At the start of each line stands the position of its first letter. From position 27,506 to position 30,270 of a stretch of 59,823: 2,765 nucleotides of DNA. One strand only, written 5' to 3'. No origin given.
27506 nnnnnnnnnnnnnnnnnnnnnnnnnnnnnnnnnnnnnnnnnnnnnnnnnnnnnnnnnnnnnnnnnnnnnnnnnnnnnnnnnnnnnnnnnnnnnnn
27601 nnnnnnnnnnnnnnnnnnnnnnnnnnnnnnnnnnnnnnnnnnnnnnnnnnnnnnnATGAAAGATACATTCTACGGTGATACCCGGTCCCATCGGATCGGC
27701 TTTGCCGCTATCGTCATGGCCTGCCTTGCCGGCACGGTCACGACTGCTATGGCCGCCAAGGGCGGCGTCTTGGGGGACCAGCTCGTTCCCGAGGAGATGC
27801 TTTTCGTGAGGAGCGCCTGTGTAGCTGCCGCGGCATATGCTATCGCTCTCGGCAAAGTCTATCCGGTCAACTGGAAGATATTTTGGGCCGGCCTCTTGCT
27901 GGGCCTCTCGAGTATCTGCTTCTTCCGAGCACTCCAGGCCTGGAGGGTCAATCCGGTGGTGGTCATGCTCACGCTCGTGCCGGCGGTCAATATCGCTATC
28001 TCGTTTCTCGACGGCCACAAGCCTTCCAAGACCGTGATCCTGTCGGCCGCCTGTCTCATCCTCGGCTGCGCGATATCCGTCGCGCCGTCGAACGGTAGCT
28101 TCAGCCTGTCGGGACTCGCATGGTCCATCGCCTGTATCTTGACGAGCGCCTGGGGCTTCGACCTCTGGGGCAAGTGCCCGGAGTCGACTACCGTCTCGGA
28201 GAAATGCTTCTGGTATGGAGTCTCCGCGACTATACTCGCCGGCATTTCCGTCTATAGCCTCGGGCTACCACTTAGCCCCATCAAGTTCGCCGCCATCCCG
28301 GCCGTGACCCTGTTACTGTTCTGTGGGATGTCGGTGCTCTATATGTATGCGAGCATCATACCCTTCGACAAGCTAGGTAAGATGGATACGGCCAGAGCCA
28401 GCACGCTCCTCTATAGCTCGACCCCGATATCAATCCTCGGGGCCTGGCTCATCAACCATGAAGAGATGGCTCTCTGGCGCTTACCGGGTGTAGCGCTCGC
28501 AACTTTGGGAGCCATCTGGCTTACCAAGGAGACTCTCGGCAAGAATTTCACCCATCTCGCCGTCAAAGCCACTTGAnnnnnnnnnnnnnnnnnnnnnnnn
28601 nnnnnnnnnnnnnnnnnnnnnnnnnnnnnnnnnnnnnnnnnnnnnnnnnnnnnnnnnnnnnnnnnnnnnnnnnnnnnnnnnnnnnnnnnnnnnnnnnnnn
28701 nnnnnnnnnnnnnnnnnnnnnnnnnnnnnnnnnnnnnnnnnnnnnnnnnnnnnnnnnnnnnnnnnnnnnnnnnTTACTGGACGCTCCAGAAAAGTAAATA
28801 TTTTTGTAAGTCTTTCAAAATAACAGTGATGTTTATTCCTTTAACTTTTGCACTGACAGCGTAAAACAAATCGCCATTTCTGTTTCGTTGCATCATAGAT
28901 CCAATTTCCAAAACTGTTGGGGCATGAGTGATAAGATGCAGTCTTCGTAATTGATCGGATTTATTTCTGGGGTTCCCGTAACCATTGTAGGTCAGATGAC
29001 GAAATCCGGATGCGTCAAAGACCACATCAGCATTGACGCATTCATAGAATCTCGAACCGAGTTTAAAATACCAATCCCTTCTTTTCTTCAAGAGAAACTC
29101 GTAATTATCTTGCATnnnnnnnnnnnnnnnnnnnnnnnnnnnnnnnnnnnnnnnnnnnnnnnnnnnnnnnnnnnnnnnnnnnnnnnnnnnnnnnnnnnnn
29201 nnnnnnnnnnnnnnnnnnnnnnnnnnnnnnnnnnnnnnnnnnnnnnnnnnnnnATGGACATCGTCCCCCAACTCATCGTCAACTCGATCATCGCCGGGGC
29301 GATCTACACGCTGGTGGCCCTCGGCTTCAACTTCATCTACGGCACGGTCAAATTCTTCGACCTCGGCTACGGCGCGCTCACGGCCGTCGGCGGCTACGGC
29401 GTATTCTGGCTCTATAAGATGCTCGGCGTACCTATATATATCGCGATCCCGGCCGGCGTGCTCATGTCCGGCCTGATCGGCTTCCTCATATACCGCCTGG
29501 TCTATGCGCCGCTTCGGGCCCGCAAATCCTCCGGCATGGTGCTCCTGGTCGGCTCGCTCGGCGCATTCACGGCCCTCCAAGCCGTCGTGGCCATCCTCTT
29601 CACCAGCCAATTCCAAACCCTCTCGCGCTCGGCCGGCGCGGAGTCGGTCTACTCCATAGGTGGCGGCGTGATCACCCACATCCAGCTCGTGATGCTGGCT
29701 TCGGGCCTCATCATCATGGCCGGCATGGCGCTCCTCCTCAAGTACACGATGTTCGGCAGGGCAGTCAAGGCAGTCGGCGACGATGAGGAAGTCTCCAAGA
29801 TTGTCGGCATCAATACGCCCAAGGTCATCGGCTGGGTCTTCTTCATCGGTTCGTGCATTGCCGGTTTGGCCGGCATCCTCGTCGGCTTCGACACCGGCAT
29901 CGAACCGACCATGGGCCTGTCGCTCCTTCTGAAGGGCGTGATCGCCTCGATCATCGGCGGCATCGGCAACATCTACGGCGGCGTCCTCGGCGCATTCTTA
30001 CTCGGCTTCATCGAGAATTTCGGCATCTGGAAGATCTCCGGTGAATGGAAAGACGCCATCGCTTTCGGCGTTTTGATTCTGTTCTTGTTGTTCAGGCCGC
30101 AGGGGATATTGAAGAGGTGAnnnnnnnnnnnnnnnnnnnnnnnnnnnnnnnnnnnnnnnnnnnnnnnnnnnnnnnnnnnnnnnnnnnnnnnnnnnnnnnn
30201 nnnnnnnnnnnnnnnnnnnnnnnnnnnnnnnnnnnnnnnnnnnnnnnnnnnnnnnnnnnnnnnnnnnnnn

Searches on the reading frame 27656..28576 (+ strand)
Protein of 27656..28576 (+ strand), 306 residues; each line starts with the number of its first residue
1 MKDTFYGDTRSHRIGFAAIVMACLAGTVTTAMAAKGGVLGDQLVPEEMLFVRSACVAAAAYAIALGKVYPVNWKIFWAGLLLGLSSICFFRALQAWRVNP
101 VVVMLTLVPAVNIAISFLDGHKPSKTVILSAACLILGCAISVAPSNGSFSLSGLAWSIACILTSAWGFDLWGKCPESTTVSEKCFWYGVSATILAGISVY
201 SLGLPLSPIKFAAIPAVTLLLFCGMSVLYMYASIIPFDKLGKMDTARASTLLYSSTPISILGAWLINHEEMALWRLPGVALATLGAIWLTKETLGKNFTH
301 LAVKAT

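Call 57: search_protein_families(library=pfam, proteins=[window:27656-28576:+], max_evalue=0.01)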
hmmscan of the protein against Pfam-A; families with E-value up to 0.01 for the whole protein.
window:27656-28576:+ (306 aa): 1 family
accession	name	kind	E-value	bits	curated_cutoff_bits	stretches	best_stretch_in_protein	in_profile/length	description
PF00892.27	EamA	-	2.9e-05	24.8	28.2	1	18-141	3-133/135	EamA-like transporter family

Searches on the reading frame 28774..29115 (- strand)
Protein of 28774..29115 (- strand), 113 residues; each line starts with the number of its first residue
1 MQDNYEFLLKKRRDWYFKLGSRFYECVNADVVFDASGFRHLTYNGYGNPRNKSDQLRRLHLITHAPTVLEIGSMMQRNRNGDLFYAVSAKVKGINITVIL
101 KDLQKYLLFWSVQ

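Call 7: search_protein_families(library=pfam, proteins=[window:28774-29115:-], max_evalue=0.01)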
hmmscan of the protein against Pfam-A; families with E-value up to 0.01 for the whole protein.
window:28774-29115:- (113 aa): 0 families

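Call 82: search_protein_families(library=ncbifam, proteins=[window:28774-29115:-], max_evalue=0.001)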
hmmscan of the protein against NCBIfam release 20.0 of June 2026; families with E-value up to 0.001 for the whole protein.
window:28774-29115:- (113 aa): 0 families

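Call 92: search_solved_structures(query=A2, max_evalue=1)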
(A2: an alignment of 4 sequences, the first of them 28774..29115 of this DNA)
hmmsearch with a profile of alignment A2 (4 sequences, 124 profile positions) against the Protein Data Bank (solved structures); distinct sequences matched with E-value up to 1: 1.
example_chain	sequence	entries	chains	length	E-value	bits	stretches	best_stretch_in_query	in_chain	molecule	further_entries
5msl_A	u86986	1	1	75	0.96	12.6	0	14-50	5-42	Anti-sigma-F factor Fin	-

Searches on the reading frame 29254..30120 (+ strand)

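Call 7: search_protein_families(library=pfam, proteins=[window:29254-30120:+], max_evalue=0.01)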
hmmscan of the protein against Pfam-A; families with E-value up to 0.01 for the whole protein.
window:29254-30120:+ (288 aa): 1 family
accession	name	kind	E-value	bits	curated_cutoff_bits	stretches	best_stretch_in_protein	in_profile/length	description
PF02653.21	BPD_transp_2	-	2.4e-44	151.9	26.8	1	8-278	2-269/269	Branched-chain amino acid transport system / permease component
